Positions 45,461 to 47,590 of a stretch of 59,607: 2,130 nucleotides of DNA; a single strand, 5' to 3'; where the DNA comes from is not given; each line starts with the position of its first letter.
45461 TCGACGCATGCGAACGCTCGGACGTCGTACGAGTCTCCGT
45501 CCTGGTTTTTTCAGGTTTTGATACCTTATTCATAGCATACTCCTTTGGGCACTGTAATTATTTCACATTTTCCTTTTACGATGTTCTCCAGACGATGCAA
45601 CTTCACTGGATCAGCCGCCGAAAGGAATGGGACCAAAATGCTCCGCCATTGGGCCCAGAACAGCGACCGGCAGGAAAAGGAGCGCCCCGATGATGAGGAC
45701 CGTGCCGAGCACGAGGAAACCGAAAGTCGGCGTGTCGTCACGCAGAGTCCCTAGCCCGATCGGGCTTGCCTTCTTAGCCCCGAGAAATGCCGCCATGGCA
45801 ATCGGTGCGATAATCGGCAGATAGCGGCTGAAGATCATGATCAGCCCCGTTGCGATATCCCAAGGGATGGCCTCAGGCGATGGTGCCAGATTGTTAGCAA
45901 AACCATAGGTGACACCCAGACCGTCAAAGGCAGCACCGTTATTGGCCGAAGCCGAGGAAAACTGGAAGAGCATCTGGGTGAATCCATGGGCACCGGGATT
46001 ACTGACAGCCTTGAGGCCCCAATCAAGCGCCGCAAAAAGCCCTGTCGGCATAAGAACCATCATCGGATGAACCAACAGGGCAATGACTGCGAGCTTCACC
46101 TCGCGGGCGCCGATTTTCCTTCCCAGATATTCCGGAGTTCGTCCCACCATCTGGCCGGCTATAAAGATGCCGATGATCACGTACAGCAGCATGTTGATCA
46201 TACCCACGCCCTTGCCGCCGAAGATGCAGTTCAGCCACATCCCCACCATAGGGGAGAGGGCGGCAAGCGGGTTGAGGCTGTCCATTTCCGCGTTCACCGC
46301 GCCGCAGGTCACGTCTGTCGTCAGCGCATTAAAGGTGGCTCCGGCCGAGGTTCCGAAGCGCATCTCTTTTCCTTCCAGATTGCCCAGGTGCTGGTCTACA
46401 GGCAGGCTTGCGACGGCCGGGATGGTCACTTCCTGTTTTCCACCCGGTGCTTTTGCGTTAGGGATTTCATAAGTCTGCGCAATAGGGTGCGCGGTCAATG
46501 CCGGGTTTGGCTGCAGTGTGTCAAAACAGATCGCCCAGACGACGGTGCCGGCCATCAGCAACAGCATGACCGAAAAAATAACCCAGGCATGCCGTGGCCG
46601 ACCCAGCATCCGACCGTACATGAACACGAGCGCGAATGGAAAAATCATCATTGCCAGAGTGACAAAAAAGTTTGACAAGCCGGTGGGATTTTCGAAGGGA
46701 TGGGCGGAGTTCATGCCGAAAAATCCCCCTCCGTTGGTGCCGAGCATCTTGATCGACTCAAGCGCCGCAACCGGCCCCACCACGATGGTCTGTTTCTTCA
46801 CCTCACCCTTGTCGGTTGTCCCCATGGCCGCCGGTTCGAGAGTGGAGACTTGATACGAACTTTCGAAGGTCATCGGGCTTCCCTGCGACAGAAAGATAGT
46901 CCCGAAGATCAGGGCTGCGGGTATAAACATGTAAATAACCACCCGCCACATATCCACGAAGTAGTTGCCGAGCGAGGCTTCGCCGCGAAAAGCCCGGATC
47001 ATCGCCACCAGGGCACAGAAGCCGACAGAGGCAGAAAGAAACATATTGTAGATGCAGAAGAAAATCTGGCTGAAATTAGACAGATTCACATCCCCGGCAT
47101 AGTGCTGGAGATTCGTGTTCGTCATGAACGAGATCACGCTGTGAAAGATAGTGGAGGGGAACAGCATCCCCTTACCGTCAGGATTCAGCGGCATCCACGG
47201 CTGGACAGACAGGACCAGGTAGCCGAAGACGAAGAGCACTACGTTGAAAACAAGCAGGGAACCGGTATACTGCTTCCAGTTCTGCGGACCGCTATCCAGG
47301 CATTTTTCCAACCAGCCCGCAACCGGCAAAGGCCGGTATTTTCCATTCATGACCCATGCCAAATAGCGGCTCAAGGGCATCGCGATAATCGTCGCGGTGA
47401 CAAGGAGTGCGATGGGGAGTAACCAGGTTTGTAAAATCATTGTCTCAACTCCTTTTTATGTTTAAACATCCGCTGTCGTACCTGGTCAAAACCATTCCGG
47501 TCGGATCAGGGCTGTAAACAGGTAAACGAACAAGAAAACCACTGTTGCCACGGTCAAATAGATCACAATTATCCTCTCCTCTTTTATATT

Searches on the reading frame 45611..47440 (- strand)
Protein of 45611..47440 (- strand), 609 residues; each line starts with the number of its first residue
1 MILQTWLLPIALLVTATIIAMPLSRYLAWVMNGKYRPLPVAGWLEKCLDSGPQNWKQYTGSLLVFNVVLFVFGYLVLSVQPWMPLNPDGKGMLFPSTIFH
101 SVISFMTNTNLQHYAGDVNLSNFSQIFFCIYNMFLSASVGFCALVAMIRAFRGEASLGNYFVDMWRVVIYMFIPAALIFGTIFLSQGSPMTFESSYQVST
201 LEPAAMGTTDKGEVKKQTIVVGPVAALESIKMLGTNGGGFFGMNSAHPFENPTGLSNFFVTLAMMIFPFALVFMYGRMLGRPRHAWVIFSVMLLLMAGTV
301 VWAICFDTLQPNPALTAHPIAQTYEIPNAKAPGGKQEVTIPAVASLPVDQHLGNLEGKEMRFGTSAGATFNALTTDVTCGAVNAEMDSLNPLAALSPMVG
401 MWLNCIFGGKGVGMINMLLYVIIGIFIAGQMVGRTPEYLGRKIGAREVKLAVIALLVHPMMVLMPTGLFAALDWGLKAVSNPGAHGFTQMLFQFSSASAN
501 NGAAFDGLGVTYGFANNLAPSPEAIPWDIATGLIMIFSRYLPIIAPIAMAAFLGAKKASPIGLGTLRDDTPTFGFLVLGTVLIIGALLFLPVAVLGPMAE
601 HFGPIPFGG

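Call 14: search_protein_families(library=pfam, proteins=[window:45611-47440:-], max_evalue=0.01)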
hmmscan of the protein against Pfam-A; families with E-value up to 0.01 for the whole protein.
window:45611-47440:- (609 aa): 1 family
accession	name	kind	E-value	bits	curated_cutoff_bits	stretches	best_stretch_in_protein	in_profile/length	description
PF03814.21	KdpA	-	1.2e-186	621.6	22.6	1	11-602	2-548/548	Potassium-transporting ATPase A subunit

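Call 16: find_related_loci(query=window:45611-47440:-, collection=genome_contigs, flank=5000)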
Query window:45611-47440:- (609 aa) in genome_contigs; peptide patterns used: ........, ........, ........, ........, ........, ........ (x = any residue, [..] = any of these).
405 stretches matched a pattern; 355 encode a relative of the query (tblastn E <= 1e-3); the best 80 are kept; 80 distinct loci.
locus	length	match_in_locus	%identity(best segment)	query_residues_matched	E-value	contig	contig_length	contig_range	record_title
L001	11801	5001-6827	88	1-609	0e+0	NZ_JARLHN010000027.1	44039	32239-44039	MAG: Oryzomonas sp. isolate MAG_BA72 MetaBAT2_Bin_72_Anoxic_k141_1406845, whole genome shotgun sequence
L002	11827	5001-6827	86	1-609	0e+0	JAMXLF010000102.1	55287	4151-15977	MAG: Geobacteraceae bacterium isolate Bin.003_Forest k127_9560336, whole genome shotgun sequence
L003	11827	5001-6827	85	1-609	0e+0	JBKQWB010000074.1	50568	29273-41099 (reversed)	MAG: Smithella sp. isolate SEr3G3H3I__bin_216 SEr3G3H3I_000000240731, whole genome shotgun sequence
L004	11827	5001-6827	84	1-609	0e+0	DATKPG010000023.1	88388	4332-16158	MAG TPA_asm: Smithella sp. isolate SMAG_U14785 k141_2853008, whole genome shotgun sequence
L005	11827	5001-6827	84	1-609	0e+0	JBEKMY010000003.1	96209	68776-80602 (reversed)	MAG: Smithella sp. isolate SPRUCE 404 SPRUCE_404_3, whole genome shotgun sequence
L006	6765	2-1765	88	14-601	0e+0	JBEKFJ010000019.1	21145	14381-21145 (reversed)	MAG: Oryzomonas sp. isolate SPRUCE 227 SPRUCE_227_19, whole genome shotgun sequence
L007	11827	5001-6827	84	1-609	0e+0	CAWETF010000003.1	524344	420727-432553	MAG: uncultured delta proteobacterium isolate MFD01476.bin.1.246 genome assembly, contig: contig_33889, whole genome sho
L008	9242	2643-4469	85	1-609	0e+0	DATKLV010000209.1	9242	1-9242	MAG TPA_asm: Desulfomonilia bacterium isolate SMAG_U14694 k141_2363454, whole genome shotgun sequence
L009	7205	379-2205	81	1-609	0e+0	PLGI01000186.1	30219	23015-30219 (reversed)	MAG: Syntrophaceae bacterium isolate bog_1110 73.20110800_S3D.35_contig_15635, whole genome shotgun sequence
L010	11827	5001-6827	79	1-609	0e+0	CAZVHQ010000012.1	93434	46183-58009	MAG TPA_asm: uncultured Mesoterricola sp. isolate binchicken_co3_443 genome assembly, contig: NODE_577_length_93434_cov_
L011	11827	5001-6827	80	1-609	0e+0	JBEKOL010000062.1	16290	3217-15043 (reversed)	MAG: Syntrophales bacterium isolate SPRUCE 43 SPRUCE_43_62, whole genome shotgun sequence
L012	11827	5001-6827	80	1-609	0e+0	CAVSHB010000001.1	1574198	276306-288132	MAG: uncultured Nitrospiraceae bacterium isolate MFD01476.bin.1.136 genome assembly, contig: contig_11828, whole genome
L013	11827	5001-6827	80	1-609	0e+0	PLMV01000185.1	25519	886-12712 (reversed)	MAG: Syntrophaceae bacterium isolate fen_1165 73.20120800_E2X.4_contig_7462, whole genome shotgun sequence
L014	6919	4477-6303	81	1-609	0e+0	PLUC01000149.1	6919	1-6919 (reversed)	MAG: Holophagaceae bacterium isolate bog_363 73.20120700_S1D.116_contig_43015, whole genome shotgun sequence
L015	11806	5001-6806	79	1-602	0e+0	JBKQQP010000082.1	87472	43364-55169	MAG: Syntrophales bacterium isolate MGr2D2E2F__bin_107 MGr2D2E2F_000000265442, whole genome shotgun sequence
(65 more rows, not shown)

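Call 71: search_protein_families(library=pfam, proteins=[L004:2957-4654:+], max_evalue=0.001)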
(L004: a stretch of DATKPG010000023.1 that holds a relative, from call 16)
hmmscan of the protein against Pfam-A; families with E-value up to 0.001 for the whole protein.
L004:2957-4654:+ (565 aa): 3 families
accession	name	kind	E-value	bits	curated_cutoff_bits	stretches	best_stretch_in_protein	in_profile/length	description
PF02702.23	KdpD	-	2.7e-96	321.4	26.1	1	17-226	1-210/210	Osmosensitive K+ channel His kinase sensor domain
PF00359.27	PTS_EIIA_2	-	7.5e-21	75.1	27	1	414-553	4-143/144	Phosphoenolpyruvate-dependent sugar phosphotransferase system, EIIA 2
PF00582.32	Usp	-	1.3e-06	29.5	24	1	245-352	5-124/141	Universal stress protein family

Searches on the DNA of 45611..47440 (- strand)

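Call 56: search_rna_families(sources=[L004, L007, L019, L041, L050, L051, L057, L062, L001, L002], threshold=gathering)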
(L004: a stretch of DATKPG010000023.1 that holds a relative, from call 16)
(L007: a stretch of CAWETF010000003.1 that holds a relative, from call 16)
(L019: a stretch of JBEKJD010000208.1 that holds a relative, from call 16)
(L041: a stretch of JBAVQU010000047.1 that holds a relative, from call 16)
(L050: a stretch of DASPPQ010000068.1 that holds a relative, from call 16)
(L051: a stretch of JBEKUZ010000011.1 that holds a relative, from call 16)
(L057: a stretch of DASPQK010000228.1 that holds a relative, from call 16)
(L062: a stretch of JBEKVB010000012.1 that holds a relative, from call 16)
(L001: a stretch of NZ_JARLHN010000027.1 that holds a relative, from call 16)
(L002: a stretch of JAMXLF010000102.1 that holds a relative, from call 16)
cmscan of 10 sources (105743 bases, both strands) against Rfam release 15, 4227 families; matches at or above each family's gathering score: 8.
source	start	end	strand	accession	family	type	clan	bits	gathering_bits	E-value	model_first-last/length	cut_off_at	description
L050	4409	4535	+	RF00379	c-di-AMP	Cis-reg; riboswitch;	-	98.1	38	8.2e-22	1-134/134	no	c-di-AMP riboswitch aptamer (ydaO/yuaA leader)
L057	563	689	+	RF00379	c-di-AMP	Cis-reg; riboswitch;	-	95.1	38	5.8e-21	1-134/134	no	c-di-AMP riboswitch aptamer (ydaO/yuaA leader)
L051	4125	4253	+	RF00379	c-di-AMP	Cis-reg; riboswitch;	-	93.4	38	1.7e-20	1-134/134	no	c-di-AMP riboswitch aptamer (ydaO/yuaA leader)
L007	2404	2535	+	RF00379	c-di-AMP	Cis-reg; riboswitch;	-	91.6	38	5.5e-20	1-134/134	no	c-di-AMP riboswitch aptamer (ydaO/yuaA leader)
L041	4402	4550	+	RF00379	c-di-AMP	Cis-reg; riboswitch;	-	89.3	38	2.4e-19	1-134/134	no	c-di-AMP riboswitch aptamer (ydaO/yuaA leader)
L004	2411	2542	+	RF00379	c-di-AMP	Cis-reg; riboswitch;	-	89.1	38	2.8e-19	1-134/134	no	c-di-AMP riboswitch aptamer (ydaO/yuaA leader)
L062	4062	4201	+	RF00379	c-di-AMP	Cis-reg; riboswitch;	-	84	38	7.3e-18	1-134/134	no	c-di-AMP riboswitch aptamer (ydaO/yuaA leader)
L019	2301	2428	-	RF00379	c-di-AMP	Cis-reg; riboswitch;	-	79.2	38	1.6e-16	1-134/134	no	c-di-AMP riboswitch aptamer (ydaO/yuaA leader)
